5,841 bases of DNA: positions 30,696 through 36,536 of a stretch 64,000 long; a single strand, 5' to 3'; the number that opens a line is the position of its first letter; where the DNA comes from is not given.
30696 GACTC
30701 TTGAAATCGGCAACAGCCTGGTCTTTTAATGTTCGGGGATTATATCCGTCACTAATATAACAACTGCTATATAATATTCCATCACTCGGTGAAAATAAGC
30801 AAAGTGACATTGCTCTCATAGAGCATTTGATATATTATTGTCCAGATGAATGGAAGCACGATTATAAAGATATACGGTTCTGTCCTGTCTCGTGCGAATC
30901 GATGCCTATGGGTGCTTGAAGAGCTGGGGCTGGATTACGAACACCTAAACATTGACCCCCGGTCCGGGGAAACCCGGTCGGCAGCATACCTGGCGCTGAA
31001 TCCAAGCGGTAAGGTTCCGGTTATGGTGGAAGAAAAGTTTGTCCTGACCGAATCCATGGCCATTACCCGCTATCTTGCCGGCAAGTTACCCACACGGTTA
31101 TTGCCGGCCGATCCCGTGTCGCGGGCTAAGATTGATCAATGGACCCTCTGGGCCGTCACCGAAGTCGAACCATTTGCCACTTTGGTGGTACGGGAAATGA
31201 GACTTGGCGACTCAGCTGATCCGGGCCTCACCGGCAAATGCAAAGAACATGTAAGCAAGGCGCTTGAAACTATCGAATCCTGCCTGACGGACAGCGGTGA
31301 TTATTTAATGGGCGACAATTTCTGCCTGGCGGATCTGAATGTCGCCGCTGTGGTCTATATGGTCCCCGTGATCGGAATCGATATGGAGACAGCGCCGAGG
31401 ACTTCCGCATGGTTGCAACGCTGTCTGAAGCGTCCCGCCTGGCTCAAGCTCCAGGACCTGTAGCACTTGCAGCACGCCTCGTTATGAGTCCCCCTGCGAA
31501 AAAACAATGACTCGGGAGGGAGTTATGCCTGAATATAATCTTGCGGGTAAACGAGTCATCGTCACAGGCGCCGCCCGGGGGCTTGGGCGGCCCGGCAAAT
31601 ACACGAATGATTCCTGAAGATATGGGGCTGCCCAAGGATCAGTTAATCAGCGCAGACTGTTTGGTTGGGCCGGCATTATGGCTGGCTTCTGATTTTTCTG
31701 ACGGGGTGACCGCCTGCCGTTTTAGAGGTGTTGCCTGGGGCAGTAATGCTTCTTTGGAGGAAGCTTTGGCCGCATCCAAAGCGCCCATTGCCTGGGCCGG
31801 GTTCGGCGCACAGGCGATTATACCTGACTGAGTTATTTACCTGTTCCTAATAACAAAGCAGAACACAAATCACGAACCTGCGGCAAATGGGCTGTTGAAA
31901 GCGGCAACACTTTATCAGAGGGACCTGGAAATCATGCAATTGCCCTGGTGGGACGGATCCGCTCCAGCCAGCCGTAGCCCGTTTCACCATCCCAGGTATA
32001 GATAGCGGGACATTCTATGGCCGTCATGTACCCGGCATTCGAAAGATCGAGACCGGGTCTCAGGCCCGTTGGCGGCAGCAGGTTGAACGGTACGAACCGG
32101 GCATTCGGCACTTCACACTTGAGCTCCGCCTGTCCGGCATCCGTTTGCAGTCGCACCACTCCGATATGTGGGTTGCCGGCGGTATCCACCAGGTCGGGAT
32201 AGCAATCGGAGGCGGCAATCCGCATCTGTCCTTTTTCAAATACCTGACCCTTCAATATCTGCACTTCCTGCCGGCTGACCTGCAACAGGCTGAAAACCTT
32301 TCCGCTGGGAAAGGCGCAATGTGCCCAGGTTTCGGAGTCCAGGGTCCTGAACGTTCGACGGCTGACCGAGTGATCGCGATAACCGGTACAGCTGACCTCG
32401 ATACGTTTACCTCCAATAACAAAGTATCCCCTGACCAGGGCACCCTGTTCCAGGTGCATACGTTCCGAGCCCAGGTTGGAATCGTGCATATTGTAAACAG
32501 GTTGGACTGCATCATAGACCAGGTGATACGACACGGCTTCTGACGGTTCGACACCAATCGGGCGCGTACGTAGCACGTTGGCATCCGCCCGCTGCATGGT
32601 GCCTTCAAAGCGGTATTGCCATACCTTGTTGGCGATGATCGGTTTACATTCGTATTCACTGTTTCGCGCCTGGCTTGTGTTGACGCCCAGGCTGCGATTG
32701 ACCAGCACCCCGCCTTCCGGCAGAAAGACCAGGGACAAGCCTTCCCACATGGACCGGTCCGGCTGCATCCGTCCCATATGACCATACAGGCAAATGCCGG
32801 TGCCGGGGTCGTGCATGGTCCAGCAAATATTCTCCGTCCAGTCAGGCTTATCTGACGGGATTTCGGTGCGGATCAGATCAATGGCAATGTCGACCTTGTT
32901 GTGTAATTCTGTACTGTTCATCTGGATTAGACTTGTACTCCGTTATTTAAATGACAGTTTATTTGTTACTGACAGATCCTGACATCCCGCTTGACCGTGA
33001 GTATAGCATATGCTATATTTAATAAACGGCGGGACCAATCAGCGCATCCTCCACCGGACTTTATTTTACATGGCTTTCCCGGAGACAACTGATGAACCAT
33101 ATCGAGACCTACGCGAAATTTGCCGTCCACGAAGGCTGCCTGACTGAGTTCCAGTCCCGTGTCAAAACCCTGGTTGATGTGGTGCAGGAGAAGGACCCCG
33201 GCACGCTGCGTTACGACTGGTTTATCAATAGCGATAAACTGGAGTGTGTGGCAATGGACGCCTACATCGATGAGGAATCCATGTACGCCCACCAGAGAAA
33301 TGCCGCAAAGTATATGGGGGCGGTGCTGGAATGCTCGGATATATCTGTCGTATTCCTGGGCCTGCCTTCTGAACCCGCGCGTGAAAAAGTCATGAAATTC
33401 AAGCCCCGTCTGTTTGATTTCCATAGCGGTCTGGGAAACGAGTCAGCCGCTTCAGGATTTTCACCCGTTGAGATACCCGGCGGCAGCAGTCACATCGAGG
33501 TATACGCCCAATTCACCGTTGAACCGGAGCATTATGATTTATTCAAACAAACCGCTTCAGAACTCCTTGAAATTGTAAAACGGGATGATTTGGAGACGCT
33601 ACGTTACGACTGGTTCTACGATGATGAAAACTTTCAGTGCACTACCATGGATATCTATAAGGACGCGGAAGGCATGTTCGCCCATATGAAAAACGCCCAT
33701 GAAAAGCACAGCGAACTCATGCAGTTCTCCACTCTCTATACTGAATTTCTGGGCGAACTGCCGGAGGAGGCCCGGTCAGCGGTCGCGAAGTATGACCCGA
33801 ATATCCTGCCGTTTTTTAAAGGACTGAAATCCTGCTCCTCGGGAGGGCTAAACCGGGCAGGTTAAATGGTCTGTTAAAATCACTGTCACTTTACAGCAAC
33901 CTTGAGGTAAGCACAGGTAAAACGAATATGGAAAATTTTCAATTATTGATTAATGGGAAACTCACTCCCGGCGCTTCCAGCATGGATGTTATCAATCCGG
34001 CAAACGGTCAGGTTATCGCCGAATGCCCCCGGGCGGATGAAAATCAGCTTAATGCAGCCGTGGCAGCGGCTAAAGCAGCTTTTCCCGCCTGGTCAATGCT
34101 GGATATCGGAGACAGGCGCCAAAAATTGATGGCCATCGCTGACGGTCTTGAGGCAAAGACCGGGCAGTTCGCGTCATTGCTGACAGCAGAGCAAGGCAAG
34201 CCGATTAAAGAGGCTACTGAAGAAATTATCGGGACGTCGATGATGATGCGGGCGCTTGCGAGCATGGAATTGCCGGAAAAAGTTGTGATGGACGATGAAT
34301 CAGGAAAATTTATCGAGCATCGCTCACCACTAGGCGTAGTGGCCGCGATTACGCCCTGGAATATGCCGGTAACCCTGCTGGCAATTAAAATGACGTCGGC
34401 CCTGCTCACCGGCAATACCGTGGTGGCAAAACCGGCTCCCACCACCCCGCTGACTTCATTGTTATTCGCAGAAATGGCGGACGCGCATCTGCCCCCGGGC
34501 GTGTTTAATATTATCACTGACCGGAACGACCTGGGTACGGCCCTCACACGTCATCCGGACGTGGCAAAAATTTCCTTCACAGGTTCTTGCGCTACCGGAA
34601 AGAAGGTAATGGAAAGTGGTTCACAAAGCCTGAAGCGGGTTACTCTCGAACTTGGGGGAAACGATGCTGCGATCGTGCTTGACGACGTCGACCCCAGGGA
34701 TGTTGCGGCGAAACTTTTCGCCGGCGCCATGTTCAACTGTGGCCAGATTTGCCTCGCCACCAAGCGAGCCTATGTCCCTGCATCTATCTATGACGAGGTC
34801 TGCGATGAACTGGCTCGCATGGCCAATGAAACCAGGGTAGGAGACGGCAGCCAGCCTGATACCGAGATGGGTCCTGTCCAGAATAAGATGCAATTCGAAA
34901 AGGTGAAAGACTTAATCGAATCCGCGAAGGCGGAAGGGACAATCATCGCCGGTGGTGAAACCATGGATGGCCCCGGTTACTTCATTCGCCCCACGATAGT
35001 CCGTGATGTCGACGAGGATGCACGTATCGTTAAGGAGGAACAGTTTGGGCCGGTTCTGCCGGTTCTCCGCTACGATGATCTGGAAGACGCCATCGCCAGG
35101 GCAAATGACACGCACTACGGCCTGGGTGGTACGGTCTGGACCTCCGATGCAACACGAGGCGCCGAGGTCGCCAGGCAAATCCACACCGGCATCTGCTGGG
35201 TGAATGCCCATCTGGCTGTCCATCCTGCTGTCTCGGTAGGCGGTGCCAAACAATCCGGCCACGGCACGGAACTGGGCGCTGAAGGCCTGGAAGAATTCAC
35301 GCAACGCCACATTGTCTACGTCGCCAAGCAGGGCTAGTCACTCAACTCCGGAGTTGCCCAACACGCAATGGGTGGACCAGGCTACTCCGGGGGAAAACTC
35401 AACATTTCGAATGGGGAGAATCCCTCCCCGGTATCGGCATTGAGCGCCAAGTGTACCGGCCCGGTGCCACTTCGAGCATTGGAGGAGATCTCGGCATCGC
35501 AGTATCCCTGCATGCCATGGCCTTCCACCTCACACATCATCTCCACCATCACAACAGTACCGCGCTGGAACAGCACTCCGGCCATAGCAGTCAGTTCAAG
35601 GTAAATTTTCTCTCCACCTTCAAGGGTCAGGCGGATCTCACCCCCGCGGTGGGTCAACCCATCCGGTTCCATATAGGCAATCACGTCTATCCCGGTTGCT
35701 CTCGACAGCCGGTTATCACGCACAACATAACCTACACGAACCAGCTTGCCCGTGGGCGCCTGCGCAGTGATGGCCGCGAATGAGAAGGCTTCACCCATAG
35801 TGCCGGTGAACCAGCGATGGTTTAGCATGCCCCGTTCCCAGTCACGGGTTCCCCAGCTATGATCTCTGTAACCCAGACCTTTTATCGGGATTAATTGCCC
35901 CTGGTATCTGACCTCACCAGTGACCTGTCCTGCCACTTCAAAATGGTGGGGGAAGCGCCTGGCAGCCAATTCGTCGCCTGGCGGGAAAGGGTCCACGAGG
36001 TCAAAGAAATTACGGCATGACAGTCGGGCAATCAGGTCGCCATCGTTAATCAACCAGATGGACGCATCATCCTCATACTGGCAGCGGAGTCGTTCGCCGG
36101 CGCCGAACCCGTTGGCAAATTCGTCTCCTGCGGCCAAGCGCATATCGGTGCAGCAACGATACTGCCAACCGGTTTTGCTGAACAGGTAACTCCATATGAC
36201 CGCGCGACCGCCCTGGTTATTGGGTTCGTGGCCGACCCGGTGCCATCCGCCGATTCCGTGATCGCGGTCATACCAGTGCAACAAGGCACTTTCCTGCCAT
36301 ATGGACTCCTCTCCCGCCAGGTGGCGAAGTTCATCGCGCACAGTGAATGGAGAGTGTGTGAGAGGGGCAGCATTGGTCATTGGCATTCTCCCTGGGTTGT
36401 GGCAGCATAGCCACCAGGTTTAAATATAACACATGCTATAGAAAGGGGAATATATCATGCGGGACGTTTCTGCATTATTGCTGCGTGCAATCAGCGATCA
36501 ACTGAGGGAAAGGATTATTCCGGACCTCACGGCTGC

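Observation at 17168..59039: Recurrent perfect 16-bp palindrome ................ marks promoter regions of the catabolic operons, suggesting an undescribed regulon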

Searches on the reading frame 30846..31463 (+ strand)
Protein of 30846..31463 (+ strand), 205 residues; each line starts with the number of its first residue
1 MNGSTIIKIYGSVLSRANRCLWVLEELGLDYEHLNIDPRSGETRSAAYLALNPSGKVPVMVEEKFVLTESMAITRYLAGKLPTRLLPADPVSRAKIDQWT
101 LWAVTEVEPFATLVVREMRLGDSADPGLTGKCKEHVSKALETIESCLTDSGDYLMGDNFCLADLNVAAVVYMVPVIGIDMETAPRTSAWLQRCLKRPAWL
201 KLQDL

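Call 6: find_encoding_contigs(protein=window:30846-31463:+, flank=10000, max_places=3)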
Protein window:30846-31463:+ (205 aa): no gene with exactly this product is on record in the collection.

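Call 7: search_protein_families(library=pfam, proteins=[window:30846-31463:+])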
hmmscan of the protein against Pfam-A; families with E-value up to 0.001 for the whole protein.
window:30846-31463:+ (205 aa): 5 families
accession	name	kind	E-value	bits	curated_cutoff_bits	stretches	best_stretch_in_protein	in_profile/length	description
PF02798.26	GST_N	-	9e-19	68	20.9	1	8-78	4-75/76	Glutathione S-transferase, N-terminal domain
PF13409.12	GST_N_2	-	1e-15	58.5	25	1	17-78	5-68/70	Glutathione S-transferase, N-terminal domain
PF13417.12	GST_N_3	-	8.2e-13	48.9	22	1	10-80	2-70/75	Glutathione S-transferase, N-terminal domain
PF00043.30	GST_C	-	5.1e-09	36.7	20.7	1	131-197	26-93/93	Glutathione S-transferase, C-terminal domain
PF13410.11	GST_C_2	-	5.3e-05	23.7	24.9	1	132-192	7-69/69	Glutathione S-transferase, C-terminal domain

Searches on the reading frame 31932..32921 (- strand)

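Call 7: search_protein_families(library=pfam, proteins=[window:31932-32921:-])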
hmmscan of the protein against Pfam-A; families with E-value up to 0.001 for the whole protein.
window:31932-32921:- (329 aa): 1 family
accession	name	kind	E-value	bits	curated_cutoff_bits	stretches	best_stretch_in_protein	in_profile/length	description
PF23212.2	DUF7064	-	6e-05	23.8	24.7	1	193-322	4-123/126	Domain of unknown function (DUF7064)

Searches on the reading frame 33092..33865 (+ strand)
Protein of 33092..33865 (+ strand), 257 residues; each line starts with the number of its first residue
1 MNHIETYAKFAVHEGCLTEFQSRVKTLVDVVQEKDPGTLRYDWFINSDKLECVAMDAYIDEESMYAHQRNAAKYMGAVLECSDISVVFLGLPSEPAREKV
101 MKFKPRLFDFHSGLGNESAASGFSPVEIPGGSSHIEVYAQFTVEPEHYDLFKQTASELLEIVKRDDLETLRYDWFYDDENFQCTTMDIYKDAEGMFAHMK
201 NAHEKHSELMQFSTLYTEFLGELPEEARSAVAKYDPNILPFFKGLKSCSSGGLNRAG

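Call 7: search_protein_families(library=pfam, proteins=[window:33092-33865:+])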
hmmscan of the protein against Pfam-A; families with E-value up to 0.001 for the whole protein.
window:33092-33865:+ (257 aa): 1 family
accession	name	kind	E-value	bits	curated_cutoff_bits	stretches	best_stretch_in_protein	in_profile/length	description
PF03992.22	ABM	-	1.4e-13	51.2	23.1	1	8-71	6-70/78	Antibiotic biosynthesis monooxygenase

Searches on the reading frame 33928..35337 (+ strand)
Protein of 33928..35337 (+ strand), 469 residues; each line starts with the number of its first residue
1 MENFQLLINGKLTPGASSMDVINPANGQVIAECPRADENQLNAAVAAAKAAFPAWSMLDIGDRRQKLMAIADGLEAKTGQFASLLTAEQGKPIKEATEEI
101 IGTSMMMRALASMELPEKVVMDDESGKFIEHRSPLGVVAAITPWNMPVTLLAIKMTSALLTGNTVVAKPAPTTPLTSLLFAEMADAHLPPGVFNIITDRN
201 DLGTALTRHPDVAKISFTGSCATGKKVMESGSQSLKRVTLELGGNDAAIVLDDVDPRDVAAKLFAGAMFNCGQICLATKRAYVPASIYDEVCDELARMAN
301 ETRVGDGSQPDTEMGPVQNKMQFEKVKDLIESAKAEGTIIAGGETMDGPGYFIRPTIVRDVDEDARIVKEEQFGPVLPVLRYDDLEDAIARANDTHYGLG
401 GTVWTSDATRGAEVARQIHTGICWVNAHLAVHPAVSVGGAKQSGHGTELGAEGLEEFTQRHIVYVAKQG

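Call 7: search_protein_families(library=pfam, proteins=[window:33928-35337:+])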
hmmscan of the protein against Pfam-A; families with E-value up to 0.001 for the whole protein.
window:33928-35337:+ (469 aa): 1 family
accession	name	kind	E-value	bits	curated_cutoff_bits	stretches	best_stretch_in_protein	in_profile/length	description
PF00171.27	Aldedh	-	3.4e-151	504.3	23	1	17-461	7-459/461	Aldehyde dehydrogenase family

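Call 8: find_encoding_contigs(protein=window:33928-35337:+, flank=10000, max_places=3)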
Protein window:33928-35337:+ (469 aa): 3 contigs read that carry it; 3 places shown.
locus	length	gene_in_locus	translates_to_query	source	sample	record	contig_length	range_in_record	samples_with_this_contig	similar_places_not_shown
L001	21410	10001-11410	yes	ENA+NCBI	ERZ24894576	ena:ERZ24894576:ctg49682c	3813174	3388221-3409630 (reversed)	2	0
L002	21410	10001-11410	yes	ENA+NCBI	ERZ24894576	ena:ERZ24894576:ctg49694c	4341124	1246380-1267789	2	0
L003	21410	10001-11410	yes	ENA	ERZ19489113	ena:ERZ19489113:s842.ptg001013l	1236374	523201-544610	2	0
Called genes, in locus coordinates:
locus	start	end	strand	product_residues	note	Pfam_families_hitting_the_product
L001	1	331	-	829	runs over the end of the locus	PF07715:Plug, PF00593:TonB_dep_Rec_b-barrel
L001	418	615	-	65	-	-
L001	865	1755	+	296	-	PF03446:NAD_binding_2, PF03807:F420_oxidored (weak), PF14833:NAD_binding_11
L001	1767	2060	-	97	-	PF07045:DUF1330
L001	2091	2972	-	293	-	PF13593:SBF_like, PF01758:SBF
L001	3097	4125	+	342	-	PF02515:CoA_transf_3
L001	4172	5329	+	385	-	PF02515:CoA_transf_3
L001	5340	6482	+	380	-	PF02515:CoA_transf_3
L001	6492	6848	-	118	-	PF08332:CaMKII_AD (weak), PF13474:SnoaL_3, PF14534:DUF4440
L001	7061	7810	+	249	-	-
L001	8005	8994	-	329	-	PF23212:DUF7064 (faint)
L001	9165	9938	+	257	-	PF03992:ABM (weak)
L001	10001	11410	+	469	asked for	PF00171:Aldedh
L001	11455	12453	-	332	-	PF23213:, PF23212:DUF7064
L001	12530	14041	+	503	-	PF01636:APH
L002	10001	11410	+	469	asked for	PF00171:Aldedh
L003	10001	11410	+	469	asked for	PF00171:Aldedh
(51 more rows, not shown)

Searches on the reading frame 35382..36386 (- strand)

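Call 7: search_protein_families(library=pfam, proteins=[window:35382-36386:-])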
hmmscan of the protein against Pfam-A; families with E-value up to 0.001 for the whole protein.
window:35382-36386:- (334 aa): 2 families
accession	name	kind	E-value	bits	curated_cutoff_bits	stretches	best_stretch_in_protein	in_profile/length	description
PF23213.1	DUF7065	-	8.5e-40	137.2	27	1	19-181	18-183/183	Domain of unknown function (DUF7065)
PF23212.2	DUF7064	-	5.6e-28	98.2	24.7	1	183-303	2-125/126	Domain of unknown function (DUF7064)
